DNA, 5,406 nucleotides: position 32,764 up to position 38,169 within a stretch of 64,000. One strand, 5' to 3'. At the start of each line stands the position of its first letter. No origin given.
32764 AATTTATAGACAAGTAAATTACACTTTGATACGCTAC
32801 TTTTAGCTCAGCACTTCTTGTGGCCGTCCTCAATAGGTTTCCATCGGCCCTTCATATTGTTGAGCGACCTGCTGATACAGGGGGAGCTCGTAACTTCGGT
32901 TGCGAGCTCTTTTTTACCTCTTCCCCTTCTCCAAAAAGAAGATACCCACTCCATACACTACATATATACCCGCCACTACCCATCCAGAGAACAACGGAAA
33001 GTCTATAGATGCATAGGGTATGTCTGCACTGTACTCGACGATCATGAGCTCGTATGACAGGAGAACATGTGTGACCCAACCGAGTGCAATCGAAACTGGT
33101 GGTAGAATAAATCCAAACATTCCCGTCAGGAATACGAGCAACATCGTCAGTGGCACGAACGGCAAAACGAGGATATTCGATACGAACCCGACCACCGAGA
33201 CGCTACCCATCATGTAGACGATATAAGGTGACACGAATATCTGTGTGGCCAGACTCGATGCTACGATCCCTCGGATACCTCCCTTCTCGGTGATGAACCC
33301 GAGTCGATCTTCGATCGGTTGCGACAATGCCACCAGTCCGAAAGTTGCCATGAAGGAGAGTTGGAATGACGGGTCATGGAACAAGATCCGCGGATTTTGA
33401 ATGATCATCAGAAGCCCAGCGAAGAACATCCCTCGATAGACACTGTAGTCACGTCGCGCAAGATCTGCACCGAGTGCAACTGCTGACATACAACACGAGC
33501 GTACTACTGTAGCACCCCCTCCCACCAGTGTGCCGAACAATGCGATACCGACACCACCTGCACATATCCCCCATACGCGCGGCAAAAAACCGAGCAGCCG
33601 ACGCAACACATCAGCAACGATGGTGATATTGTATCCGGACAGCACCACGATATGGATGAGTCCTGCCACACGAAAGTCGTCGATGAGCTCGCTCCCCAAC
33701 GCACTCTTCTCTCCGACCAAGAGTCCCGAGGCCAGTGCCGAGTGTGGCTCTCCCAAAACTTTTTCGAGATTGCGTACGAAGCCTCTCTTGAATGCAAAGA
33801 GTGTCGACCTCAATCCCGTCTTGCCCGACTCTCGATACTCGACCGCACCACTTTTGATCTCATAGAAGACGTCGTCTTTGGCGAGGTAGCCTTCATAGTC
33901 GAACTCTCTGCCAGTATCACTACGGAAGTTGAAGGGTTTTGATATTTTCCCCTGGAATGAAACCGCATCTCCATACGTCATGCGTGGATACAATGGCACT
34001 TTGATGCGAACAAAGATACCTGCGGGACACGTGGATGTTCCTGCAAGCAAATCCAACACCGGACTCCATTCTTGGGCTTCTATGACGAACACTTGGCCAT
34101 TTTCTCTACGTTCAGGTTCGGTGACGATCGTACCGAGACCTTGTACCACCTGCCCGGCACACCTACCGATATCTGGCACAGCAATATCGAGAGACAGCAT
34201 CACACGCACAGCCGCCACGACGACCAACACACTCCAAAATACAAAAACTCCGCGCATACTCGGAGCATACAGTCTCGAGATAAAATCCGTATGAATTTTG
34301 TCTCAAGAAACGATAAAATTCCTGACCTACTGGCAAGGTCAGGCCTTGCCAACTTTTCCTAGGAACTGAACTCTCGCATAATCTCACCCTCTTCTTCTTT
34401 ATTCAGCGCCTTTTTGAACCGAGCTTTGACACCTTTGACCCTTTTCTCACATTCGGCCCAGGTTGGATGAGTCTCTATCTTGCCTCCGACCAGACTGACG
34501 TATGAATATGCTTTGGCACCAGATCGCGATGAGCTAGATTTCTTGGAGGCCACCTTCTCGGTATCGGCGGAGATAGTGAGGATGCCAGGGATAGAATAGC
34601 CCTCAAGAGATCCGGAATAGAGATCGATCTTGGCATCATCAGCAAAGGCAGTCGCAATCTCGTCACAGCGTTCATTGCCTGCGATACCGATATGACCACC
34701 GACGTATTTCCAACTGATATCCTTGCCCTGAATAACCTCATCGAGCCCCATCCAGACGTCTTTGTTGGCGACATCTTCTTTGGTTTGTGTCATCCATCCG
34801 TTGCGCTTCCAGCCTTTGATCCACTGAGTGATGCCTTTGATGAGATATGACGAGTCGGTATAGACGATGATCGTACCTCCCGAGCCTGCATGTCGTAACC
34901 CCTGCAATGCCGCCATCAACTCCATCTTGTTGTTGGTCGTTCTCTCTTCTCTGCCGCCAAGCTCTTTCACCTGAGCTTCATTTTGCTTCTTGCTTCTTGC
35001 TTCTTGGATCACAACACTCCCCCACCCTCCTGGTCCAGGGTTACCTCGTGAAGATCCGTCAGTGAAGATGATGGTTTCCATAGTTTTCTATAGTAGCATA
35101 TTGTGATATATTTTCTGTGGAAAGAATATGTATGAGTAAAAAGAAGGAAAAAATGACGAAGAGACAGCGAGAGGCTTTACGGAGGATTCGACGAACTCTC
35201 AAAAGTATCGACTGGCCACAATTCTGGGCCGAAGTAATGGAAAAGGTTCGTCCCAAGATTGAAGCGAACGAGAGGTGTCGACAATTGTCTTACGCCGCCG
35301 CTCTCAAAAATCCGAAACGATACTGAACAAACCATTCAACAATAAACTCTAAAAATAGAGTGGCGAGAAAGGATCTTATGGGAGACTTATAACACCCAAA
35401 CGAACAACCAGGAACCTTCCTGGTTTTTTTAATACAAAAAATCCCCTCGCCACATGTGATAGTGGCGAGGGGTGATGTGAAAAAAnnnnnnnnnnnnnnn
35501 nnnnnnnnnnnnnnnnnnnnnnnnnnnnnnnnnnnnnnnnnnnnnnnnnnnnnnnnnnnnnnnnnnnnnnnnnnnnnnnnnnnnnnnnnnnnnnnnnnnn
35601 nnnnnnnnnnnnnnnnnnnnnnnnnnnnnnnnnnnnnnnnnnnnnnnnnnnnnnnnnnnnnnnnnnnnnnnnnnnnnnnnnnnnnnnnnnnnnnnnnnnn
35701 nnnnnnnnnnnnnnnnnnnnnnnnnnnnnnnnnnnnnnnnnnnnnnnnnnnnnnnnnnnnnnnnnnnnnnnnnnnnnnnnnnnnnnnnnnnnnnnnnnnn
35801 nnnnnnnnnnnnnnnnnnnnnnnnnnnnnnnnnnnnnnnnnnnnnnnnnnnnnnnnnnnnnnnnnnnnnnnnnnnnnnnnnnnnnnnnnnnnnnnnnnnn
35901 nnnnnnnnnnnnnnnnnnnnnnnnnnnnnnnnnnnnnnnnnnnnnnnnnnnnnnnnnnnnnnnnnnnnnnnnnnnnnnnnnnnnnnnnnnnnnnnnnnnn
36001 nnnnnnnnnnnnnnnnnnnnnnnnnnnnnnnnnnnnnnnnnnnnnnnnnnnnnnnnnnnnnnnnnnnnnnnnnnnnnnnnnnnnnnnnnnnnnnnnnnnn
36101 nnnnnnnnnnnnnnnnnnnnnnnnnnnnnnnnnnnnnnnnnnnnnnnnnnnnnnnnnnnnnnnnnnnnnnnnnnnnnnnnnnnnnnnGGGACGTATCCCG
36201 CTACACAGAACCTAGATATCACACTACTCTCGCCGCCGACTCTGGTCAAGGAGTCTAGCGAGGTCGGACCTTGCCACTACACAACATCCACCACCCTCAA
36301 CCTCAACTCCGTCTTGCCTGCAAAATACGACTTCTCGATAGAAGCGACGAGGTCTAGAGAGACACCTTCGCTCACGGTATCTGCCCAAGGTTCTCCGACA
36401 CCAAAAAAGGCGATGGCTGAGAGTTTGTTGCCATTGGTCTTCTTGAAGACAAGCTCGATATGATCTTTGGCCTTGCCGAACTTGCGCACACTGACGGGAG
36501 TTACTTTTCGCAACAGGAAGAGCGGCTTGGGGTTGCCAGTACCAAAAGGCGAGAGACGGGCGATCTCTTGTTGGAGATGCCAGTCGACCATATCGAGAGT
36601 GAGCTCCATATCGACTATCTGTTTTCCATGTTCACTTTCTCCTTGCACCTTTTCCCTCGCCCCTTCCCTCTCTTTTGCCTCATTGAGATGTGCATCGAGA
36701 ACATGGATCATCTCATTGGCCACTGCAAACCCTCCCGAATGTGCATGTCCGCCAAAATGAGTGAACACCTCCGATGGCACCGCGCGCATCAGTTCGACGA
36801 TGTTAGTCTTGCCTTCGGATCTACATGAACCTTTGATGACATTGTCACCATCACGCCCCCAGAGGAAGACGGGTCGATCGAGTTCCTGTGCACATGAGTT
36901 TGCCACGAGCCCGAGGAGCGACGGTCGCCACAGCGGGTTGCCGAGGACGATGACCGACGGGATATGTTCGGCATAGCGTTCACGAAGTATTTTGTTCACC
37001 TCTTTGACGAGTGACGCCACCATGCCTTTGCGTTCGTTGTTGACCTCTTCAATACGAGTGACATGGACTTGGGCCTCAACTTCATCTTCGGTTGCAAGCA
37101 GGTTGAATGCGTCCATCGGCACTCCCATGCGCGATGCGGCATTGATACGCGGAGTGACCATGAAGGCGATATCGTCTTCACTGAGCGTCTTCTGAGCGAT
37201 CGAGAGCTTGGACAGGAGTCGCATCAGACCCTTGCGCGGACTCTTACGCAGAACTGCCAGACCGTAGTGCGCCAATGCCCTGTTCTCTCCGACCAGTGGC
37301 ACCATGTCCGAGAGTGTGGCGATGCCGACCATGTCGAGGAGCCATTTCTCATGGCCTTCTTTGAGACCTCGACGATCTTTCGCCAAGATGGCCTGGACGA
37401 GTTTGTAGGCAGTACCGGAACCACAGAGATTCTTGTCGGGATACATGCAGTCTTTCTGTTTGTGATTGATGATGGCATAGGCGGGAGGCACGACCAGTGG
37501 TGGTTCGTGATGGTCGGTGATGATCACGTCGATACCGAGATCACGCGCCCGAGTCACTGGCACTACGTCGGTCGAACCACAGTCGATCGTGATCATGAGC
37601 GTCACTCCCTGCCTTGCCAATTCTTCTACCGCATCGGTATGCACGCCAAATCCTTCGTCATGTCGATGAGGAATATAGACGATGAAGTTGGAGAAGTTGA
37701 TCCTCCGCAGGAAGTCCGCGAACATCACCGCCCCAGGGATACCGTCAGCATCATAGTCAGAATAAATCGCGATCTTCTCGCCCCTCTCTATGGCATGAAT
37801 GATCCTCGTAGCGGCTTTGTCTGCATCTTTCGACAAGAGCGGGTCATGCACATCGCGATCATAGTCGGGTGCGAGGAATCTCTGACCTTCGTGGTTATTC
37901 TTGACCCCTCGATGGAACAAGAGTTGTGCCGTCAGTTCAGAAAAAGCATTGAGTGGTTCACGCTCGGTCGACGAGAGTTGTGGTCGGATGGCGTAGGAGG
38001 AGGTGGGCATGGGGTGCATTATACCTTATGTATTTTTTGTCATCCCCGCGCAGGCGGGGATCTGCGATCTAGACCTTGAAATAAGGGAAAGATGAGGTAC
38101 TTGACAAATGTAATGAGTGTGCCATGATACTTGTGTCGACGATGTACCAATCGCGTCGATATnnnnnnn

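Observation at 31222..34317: ComEC split into two genes by an opposite-strand SOD gene; segment bracketed by an exact 27-bp direct repeat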

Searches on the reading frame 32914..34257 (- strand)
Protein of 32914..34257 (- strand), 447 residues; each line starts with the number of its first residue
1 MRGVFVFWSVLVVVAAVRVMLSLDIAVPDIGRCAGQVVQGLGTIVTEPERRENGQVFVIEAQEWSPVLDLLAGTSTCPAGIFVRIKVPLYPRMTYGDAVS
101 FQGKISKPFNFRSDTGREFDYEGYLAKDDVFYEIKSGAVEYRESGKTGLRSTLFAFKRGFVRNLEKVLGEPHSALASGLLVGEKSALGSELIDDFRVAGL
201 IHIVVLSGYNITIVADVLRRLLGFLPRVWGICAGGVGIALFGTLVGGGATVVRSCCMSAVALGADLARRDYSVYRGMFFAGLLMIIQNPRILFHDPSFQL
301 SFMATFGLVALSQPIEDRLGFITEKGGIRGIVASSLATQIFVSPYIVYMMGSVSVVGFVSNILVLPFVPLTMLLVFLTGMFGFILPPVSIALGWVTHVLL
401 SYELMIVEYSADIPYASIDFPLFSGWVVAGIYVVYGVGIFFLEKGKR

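Call 9: search_protein_families(library=pfam, proteins=[window:32914-34257:-], max_evalue=0.01)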
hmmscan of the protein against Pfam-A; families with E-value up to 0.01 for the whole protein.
window:32914-34257:- (447 aa): 2 families
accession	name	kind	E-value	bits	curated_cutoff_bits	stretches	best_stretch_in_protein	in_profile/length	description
PF03772.21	Competence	-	2.3e-48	165.3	23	1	179-443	1-268/270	Competence protein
PF13567.11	DUF4131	-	8.4e-12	45.5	31.6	1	10-135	38-158/165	Domain of unknown function (DUF4131)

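Call 10: search_protein_families(library=ncbifam, proteins=[window:32914-34257:-], max_evalue=0.01)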
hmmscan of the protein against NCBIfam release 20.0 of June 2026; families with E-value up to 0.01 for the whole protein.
window:32914-34257:- (447 aa): 4 families
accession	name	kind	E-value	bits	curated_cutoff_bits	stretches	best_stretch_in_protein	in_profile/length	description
TIGR00361.1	ComEC_Rec2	equivalog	2.7e-17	62.2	190.05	1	166-408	122-376/663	DNA internalization-related competence protein ComEC/Rec2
TIGR00360.1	ComEC_N-term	subfamily_domain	6.8e-16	59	36.5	1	201-372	2-168/171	ComEC/Rec2-related protein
NF045979.1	ComEC_MAG0480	equivalog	1.7e-09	37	150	1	178-406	201-424/461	MAG0480 family ComEC-like protein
NF008580.0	PRK11539.1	equivalog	5.3e-08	31.7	969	1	167-405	194-441/758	ComEC family protein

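Call 69: search_solved_structures(query=window:32914-34257:-, max_evalue=0.001, show_alignments=1)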
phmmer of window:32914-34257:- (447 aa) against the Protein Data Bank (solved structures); distinct sequences matched with E-value up to 0.001: 1.
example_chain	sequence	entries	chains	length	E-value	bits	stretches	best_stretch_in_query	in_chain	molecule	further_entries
30bt_A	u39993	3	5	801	6.8e-19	71.5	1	94-434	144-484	Beta-lactamase-like domain | ComEC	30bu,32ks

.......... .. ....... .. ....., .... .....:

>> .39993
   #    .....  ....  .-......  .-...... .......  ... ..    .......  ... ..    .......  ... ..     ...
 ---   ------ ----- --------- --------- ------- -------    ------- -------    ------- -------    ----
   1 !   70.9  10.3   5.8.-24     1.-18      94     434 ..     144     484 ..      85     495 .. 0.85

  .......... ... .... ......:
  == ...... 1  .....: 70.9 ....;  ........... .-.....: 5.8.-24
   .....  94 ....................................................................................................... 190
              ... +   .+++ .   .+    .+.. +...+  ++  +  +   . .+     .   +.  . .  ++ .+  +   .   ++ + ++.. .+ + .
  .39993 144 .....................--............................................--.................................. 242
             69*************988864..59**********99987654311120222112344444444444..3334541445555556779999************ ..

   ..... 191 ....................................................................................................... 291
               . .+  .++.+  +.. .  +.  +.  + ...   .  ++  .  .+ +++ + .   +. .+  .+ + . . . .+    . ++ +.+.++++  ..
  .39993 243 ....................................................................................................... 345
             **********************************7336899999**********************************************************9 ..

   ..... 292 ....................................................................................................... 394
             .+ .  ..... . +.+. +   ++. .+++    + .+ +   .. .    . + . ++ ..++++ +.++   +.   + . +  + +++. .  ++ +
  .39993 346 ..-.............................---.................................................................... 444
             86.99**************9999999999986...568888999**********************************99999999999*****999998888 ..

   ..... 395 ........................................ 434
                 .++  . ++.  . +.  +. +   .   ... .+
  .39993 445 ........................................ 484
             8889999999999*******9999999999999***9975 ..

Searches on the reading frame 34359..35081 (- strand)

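Call 9: search_protein_families(library=pfam, proteins=[window:34359-35081:-], max_evalue=0.01)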
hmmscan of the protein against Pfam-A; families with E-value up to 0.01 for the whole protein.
window:34359-35081:- (240 aa): 1 family
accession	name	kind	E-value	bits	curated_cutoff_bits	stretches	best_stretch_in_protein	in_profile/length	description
PF00075.30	RNase_H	-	2.4e-42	144.9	25.8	1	3-145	4-138/141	RNase H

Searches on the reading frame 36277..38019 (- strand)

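Call 9: search_protein_families(library=pfam, proteins=[window:36277-38019:-], max_evalue=0.01)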
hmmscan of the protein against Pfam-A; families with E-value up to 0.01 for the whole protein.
window:36277-38019:- (580 aa): 3 families
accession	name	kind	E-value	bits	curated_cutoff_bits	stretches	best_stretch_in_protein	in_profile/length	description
PF17768.7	RecJ_OB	-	2.7e-22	79.3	27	1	469-578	1-107/107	RecJ OB domain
PF01368.27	DHH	-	9.2e-22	78.1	28.1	1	82-231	1-121/125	DHH family, N-terminal domain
PF02272.25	DHHA1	-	7e-09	36.5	25.9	1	356-442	4-90/102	DHHA1 domain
